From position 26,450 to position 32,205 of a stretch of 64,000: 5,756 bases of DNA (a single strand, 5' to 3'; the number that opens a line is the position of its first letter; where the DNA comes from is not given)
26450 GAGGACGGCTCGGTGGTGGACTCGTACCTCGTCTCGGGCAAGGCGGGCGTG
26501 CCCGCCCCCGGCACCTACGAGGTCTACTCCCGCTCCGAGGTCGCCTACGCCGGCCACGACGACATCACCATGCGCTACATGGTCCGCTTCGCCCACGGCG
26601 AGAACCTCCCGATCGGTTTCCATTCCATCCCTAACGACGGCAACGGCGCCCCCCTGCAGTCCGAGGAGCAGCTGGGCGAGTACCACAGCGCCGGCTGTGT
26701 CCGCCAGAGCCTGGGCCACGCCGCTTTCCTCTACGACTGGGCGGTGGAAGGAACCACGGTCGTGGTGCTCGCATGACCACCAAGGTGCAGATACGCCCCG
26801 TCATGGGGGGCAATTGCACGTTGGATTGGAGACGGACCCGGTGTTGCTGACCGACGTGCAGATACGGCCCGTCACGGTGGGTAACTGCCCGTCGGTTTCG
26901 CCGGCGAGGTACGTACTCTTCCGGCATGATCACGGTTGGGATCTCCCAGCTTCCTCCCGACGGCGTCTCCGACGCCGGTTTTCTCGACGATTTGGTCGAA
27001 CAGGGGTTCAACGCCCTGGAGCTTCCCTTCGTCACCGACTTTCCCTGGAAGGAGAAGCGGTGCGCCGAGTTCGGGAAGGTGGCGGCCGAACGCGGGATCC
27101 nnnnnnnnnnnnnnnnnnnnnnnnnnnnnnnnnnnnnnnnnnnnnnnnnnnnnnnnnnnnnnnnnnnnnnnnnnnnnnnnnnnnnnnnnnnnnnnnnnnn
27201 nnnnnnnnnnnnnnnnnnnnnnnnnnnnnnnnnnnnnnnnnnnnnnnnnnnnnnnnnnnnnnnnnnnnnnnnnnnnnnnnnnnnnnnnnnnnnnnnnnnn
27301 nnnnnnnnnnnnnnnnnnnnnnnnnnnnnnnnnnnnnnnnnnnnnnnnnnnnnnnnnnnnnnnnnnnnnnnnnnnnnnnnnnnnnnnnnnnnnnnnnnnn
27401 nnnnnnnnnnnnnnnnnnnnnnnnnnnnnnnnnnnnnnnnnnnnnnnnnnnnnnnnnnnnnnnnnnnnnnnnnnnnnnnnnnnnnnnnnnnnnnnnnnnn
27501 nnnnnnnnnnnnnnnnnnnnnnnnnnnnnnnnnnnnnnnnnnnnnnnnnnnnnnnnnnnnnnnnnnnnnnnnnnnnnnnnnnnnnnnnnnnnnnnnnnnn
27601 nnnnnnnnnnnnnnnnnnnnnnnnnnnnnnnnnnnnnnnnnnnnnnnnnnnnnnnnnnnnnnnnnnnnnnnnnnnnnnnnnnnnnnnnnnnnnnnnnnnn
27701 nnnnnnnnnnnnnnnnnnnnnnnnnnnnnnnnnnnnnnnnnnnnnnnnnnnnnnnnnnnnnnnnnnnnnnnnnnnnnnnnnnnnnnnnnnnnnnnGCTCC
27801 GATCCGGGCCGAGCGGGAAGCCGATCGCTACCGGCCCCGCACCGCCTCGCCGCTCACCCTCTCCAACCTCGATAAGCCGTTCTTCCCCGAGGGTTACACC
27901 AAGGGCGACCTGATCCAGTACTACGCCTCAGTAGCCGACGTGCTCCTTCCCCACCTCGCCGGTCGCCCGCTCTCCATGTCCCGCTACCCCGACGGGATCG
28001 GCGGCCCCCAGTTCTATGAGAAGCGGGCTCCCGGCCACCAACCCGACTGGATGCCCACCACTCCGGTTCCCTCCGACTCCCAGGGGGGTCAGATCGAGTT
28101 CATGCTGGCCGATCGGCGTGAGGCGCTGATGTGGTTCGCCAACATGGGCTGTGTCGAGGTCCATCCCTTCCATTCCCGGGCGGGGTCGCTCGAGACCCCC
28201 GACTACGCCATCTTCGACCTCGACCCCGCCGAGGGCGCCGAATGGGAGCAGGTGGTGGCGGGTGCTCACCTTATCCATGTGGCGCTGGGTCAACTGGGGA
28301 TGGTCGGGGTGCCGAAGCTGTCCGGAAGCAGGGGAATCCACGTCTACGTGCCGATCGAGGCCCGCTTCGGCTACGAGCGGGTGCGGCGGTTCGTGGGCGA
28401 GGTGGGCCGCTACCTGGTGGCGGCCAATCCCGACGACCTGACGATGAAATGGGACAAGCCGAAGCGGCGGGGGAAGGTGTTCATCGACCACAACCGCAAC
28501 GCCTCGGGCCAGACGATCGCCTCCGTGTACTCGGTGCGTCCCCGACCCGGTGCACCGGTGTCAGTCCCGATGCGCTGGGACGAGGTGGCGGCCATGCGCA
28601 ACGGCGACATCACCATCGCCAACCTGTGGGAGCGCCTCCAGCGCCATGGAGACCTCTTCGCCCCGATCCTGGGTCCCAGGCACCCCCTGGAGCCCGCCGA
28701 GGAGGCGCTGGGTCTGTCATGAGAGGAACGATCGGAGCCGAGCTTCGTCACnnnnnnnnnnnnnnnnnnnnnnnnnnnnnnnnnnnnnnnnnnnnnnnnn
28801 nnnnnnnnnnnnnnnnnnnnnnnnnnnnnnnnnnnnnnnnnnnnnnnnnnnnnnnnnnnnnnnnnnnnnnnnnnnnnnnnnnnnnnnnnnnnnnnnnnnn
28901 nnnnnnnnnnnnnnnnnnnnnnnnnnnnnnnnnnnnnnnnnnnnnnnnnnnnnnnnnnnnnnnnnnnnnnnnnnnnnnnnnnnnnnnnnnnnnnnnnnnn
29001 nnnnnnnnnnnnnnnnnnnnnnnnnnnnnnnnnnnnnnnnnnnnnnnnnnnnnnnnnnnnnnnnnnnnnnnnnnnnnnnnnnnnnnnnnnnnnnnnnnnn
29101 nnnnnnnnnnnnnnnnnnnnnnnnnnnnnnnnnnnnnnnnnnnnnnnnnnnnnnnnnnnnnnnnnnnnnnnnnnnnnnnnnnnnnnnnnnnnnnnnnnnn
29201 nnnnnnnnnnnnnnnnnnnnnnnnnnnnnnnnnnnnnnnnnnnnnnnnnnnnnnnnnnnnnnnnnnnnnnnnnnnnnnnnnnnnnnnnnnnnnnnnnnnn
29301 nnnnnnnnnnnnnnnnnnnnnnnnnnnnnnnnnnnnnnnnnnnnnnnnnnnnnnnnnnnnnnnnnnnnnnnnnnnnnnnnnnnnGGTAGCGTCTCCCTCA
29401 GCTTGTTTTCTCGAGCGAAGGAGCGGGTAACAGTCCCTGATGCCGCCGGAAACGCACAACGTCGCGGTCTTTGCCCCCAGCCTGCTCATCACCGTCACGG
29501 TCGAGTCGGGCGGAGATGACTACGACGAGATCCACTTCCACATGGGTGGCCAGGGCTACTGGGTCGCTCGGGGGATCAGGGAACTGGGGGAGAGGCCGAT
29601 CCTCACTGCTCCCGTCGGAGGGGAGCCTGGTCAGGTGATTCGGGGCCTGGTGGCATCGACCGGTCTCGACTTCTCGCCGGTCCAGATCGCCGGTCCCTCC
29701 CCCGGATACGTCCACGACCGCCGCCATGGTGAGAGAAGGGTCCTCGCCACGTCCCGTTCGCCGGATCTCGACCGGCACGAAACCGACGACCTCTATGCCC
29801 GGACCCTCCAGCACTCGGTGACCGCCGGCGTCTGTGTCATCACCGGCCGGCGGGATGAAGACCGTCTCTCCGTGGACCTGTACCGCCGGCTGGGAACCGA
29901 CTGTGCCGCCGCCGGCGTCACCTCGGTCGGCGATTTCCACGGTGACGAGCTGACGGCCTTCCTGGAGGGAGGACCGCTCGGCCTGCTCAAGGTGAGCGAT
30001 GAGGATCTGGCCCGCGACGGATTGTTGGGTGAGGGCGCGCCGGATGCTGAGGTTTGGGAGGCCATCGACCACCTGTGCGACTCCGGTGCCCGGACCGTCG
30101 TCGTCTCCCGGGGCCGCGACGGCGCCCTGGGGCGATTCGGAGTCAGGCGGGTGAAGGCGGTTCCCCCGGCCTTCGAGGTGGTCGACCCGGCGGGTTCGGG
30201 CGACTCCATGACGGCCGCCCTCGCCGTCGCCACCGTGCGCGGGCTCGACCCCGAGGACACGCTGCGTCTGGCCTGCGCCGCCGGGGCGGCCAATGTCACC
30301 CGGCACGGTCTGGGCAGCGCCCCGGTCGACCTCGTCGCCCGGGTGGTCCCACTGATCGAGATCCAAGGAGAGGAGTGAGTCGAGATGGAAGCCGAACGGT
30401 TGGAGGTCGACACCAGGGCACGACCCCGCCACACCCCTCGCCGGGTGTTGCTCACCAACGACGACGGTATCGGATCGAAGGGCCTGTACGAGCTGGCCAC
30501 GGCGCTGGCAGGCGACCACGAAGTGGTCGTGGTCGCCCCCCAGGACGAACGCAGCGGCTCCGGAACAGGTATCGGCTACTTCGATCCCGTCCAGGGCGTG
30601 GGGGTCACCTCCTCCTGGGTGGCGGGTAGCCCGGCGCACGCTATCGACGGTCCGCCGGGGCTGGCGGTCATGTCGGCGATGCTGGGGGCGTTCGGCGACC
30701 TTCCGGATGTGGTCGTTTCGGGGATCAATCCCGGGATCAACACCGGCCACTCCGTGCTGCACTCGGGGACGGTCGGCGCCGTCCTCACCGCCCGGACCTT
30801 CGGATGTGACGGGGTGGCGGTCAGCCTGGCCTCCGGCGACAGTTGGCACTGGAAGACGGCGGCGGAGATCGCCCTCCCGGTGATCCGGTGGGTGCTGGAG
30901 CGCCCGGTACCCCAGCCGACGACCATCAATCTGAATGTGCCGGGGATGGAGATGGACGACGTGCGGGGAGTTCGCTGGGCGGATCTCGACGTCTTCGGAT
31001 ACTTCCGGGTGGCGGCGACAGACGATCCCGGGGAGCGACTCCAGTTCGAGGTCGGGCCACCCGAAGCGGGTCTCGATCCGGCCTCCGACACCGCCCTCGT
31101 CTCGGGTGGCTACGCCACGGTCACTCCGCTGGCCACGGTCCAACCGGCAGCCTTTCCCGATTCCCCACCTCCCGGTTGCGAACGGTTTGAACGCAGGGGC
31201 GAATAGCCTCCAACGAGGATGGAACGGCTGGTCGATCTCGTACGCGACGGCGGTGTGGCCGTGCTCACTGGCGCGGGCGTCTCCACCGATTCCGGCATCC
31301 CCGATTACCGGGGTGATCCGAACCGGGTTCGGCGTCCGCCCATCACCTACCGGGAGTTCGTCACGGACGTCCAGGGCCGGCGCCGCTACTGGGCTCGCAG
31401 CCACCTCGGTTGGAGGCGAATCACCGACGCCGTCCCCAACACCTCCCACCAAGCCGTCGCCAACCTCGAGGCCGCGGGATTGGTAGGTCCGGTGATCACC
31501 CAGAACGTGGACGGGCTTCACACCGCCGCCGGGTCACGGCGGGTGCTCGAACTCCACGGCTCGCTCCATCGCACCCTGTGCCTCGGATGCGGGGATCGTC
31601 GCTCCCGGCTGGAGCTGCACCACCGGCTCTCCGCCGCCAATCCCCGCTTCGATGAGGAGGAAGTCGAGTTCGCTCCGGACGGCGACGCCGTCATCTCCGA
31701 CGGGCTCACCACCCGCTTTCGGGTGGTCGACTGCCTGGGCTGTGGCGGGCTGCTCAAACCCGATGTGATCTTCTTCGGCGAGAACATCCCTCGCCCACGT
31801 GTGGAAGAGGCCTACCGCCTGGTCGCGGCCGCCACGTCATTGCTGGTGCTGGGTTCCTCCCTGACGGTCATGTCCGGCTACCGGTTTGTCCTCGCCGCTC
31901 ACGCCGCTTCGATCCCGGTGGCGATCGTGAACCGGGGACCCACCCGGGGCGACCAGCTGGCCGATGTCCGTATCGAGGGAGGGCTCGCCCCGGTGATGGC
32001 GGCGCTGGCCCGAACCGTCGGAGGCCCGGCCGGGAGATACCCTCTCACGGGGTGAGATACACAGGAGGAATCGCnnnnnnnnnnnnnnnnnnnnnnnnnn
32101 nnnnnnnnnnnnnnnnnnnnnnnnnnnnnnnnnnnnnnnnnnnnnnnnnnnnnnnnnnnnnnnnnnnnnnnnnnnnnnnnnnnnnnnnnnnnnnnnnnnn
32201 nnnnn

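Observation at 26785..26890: Two tandem dyad-symmetric 35-bp repeats immediately upstream of the Nfo-PolDom gene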

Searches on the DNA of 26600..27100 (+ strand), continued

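Call 81: search_with_rna_model(model_id=R1, sources=[L219, L220, L221, L222, L223, L224, L225, L226, L203, L204, L205, L206, L207, L208, L209, L210, L211, L212, L213, L214, L215, L216, L217, L218], max_evalue=0.1, filters=off)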
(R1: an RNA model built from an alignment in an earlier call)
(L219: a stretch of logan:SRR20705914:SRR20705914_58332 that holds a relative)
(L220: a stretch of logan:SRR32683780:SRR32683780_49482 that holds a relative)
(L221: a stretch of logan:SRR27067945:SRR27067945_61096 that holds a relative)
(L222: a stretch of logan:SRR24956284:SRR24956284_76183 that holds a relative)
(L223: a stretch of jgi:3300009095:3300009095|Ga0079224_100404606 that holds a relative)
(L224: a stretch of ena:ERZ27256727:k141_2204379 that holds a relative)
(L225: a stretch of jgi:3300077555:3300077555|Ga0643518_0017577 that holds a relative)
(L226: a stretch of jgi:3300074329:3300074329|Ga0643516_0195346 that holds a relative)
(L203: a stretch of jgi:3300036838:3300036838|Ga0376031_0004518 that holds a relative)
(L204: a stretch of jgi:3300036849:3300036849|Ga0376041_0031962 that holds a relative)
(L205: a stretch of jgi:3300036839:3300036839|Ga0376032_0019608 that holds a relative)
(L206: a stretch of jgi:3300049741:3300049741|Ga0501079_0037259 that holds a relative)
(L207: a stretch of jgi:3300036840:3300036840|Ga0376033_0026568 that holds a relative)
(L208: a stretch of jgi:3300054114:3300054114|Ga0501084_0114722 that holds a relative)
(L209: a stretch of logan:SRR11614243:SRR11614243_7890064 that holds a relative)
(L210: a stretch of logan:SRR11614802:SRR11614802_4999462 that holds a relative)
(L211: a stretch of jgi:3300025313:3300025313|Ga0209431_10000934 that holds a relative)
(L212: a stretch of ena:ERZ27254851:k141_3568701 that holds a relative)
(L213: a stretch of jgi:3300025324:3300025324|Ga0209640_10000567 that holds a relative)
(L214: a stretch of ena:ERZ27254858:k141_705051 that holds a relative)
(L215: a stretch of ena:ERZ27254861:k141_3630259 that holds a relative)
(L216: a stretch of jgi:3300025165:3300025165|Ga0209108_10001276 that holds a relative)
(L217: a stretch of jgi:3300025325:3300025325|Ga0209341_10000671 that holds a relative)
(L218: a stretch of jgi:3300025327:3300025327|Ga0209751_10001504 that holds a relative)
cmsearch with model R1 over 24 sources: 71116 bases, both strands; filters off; matches with E-value up to 0.1: 126.
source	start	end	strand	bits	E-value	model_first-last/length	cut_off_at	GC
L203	2423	2471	+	51.2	2.3e-12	1-49/49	no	0.67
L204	2423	2471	+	51.2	2.3e-12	1-49/49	no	0.67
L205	1796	1844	+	51.2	2.3e-12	1-49/49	no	0.67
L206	1404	1452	+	51.2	2.3e-12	1-49/49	no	0.67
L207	2423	2471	+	51.2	2.3e-12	1-49/49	no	0.67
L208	1439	1487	+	51.2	2.3e-12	1-49/49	no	0.67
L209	1200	1248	+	51.2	2.3e-12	1-49/49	no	0.67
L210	1191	1239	+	51.2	2.3e-12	1-49/49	no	0.67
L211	1410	1458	+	46.8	4.4e-11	1-49/49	no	0.65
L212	1410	1458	+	46.8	4.4e-11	1-49/49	no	0.65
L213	1410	1458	+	46.8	4.4e-11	1-49/49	no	0.65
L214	1410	1458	+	46.8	4.4e-11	1-49/49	no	0.65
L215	1410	1458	+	46.8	4.4e-11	1-49/49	no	0.65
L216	1410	1458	+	46.8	4.4e-11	1-49/49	no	0.65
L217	1410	1458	+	46.8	4.4e-11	1-49/49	no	0.65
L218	16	64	+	46.8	4.4e-11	1-49/49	no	0.65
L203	1410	1458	+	44.7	1.7e-10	1-49/49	no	0.57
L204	1410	1458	+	44.7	1.7e-10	1-49/49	no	0.57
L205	783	831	+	44.7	1.7e-10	1-49/49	no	0.57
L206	391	439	+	44.7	1.7e-10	1-49/49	no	0.57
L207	1410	1458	+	44.7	1.7e-10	1-49/49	no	0.57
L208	426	474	+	44.7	1.7e-10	1-49/49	no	0.57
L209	187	235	+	44.7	1.7e-10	1-49/49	no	0.57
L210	178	226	+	44.7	1.7e-10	1-49/49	no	0.57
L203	1350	1398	+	43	5.4e-10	1-49/49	no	0.63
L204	1350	1398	+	43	5.4e-10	1-49/49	no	0.63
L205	723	771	+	43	5.4e-10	1-49/49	no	0.63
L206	331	379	+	43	5.4e-10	1-49/49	no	0.63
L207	1350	1398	+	43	5.4e-10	1-49/49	no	0.63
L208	366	414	+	43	5.4e-10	1-49/49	no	0.63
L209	127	175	+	43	5.4e-10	1-49/49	no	0.63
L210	118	166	+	43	5.4e-10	1-49/49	no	0.63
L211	1350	1398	+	42.3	8.4e-10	1-49/49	no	0.67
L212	1350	1398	+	42.3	8.4e-10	1-49/49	no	0.67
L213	1350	1398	+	42.3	8.4e-10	1-49/49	no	0.67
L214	1350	1398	+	42.3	8.4e-10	1-49/49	no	0.67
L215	1350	1398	+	42.3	8.4e-10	1-49/49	no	0.67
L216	1350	1398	+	42.3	8.4e-10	1-49/49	no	0.67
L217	1350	1398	+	42.3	8.4e-10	1-49/49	no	0.67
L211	2415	2463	+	41.1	1.8e-09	1-49/49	no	0.67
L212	2415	2463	+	41.1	1.8e-09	1-49/49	no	0.67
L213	2415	2463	+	41.1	1.8e-09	1-49/49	no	0.67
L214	2415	2463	+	41.1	1.8e-09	1-49/49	no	0.67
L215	2415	2463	+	41.1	1.8e-09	1-49/49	no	0.67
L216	2415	2463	+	41.1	1.8e-09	1-49/49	no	0.67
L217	2415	2463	+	41.1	1.8e-09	1-49/49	no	0.67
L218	1021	1069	+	41.1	1.8e-09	1-49/49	no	0.67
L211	2475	2523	+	39.2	6.7e-09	1-49/49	no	0.65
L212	2475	2523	+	39.2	6.7e-09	1-49/49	no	0.65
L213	2475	2523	+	39.2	6.7e-09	1-49/49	no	0.65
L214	2475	2523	+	39.2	6.7e-09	1-49/49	no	0.65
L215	2475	2523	+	39.2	6.7e-09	1-49/49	no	0.65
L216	2475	2523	+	39.2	6.7e-09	1-49/49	no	0.65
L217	2475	2523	+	39.2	6.7e-09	1-49/49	no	0.65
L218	1081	1129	+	39.2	6.7e-09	1-49/49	no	0.65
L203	1410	1458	-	39.2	6.8e-09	1-49/49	no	0.57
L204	1410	1458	-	39.2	6.8e-09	1-49/49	no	0.57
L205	783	831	-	39.2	6.8e-09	1-49/49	no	0.57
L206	391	439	-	39.2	6.8e-09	1-49/49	no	0.57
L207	1410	1458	-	39.2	6.8e-09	1-49/49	no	0.57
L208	426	474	-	39.2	6.8e-09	1-49/49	no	0.57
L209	187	235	-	39.2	6.8e-09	1-49/49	no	0.57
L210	178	226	-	39.2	6.8e-09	1-49/49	no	0.57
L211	1410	1458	-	38.7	9.4e-09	1-49/49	no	0.65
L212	1410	1458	-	38.7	9.4e-09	1-49/49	no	0.65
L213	1410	1458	-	38.7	9.4e-09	1-49/49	no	0.65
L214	1410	1458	-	38.7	9.4e-09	1-49/49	no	0.65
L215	1410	1458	-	38.7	9.4e-09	1-49/49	no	0.65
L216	1410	1458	-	38.7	9.4e-09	1-49/49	no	0.65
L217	1410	1458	-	38.7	9.4e-09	1-49/49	no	0.65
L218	16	64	-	38.7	9.4e-09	1-49/49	no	0.65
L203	2482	2530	+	38.5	1.1e-08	1-49/49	no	0.61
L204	2482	2530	+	38.5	1.1e-08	1-49/49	no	0.61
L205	1855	1903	+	38.5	1.1e-08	1-49/49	no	0.61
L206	1463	1511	+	38.5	1.1e-08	1-49/49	no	0.61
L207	2482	2530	+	38.5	1.1e-08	1-49/49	no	0.61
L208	1498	1546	+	38.5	1.1e-08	1-49/49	no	0.61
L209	1259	1307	+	38.5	1.1e-08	1-49/49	no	0.61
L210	1250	1298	+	38.5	1.1e-08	1-49/49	no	0.61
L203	2423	2471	-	34.2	1.8e-07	1-49/49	no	0.67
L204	2423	2471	-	34.2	1.8e-07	1-49/49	no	0.67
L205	1796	1844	-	34.2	1.8e-07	1-49/49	no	0.67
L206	1404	1452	-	34.2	1.8e-07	1-49/49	no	0.67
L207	2423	2471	-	34.2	1.8e-07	1-49/49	no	0.67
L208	1439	1487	-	34.2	1.8e-07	1-49/49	no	0.67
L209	1200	1248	-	34.2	1.8e-07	1-49/49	no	0.67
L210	1191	1239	-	34.2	1.8e-07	1-49/49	no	0.67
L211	1350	1398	-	33.9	2.3e-07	1-49/49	no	0.67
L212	1350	1398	-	33.9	2.3e-07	1-49/49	no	0.67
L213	1350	1398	-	33.9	2.3e-07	1-49/49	no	0.67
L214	1350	1398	-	33.9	2.3e-07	1-49/49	no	0.67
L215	1350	1398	-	33.9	2.3e-07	1-49/49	no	0.67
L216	1350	1398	-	33.9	2.3e-07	1-49/49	no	0.67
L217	1350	1398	-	33.9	2.3e-07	1-49/49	no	0.67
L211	2475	2523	-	30.9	1.7e-06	1-49/49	no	0.65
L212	2475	2523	-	30.9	1.7e-06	1-49/49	no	0.65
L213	2475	2523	-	30.9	1.7e-06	1-49/49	no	0.65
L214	2475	2523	-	30.9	1.7e-06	1-49/49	no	0.65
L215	2475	2523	-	30.9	1.7e-06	1-49/49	no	0.65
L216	2475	2523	-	30.9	1.7e-06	1-49/49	no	0.65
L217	2475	2523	-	30.9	1.7e-06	1-49/49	no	0.65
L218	1081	1129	-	30.9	1.7e-06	1-49/49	no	0.65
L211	2415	2463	-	29.5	4.2e-06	1-49/49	no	0.67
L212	2415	2463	-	29.5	4.2e-06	1-49/49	no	0.67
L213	2415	2463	-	29.5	4.2e-06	1-49/49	no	0.67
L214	2415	2463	-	29.5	4.2e-06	1-49/49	no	0.67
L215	2415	2463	-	29.5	4.2e-06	1-49/49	no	0.67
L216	2415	2463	-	29.5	4.2e-06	1-49/49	no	0.67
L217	2415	2463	-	29.5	4.2e-06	1-49/49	no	0.67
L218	1021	1069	-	29.5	4.2e-06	1-49/49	no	0.67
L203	1350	1398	-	29.1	5.4e-06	1-49/49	no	0.63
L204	1350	1398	-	29.1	5.4e-06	1-49/49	no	0.63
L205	723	771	-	29.1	5.4e-06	1-49/49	no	0.63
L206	331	379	-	29.1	5.4e-06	1-49/49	no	0.63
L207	1350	1398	-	29.1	5.4e-06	1-49/49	no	0.63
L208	366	414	-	29.1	5.4e-06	1-49/49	no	0.63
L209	127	175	-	29.1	5.4e-06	1-49/49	no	0.63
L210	118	166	-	29.1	5.4e-06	1-49/49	no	0.63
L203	2482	2530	-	27.7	1.4e-05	1-49/49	no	0.61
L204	2482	2530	-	27.7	1.4e-05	1-49/49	no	0.61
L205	1855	1903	-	27.7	1.4e-05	1-49/49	no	0.61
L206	1463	1511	-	27.7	1.4e-05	1-49/49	no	0.61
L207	2482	2530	-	27.7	1.4e-05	1-49/49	no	0.61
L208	1498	1546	-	27.7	1.4e-05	1-49/49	no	0.61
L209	1259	1307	-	27.7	1.4e-05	1-49/49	no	0.61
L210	1250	1298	-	27.7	1.4e-05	1-49/49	no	0.61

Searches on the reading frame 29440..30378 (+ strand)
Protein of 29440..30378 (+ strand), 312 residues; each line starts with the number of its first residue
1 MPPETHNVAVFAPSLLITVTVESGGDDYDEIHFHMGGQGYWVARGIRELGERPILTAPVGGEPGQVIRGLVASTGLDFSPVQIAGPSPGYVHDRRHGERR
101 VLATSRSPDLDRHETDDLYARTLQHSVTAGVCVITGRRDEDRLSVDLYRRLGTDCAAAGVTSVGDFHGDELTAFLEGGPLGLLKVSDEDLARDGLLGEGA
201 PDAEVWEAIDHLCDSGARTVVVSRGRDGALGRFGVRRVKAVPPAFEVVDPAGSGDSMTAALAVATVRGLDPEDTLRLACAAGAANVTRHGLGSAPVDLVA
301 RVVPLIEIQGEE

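Call 64: search_protein_families(library=pfam, proteins=[window:29440-30378:+], max_evalue=0.001)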
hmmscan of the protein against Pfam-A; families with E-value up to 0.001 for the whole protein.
window:29440-30378:+ (312 aa): 1 family
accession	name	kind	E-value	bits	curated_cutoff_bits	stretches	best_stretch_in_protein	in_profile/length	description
PF00294.29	PfkB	-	1.4e-25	90.7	25.8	1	29-293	29-297/302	pfkB family carbohydrate kinase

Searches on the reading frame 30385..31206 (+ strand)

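Call 64: search_protein_families(library=pfam, proteins=[window:30385-31206:+], max_evalue=0.001)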
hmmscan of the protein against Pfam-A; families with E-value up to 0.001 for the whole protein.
window:30385-31206:+ (273 aa): 1 family
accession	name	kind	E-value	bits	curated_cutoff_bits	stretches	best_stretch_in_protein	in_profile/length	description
PF01975.23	SurE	-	8.7e-43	146.7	22.1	1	21-201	1-182/189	Survival protein SurE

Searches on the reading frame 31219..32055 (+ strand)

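Call 64: search_protein_families(library=pfam, proteins=[window:31219-32055:+], max_evalue=0.001)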
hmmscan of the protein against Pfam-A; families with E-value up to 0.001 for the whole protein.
window:31219-32055:+ (278 aa): 1 family
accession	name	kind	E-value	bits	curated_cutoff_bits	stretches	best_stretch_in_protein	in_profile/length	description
PF02146.23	SIR2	-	1.3e-37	130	24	1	18-218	1-179/180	Sir2 family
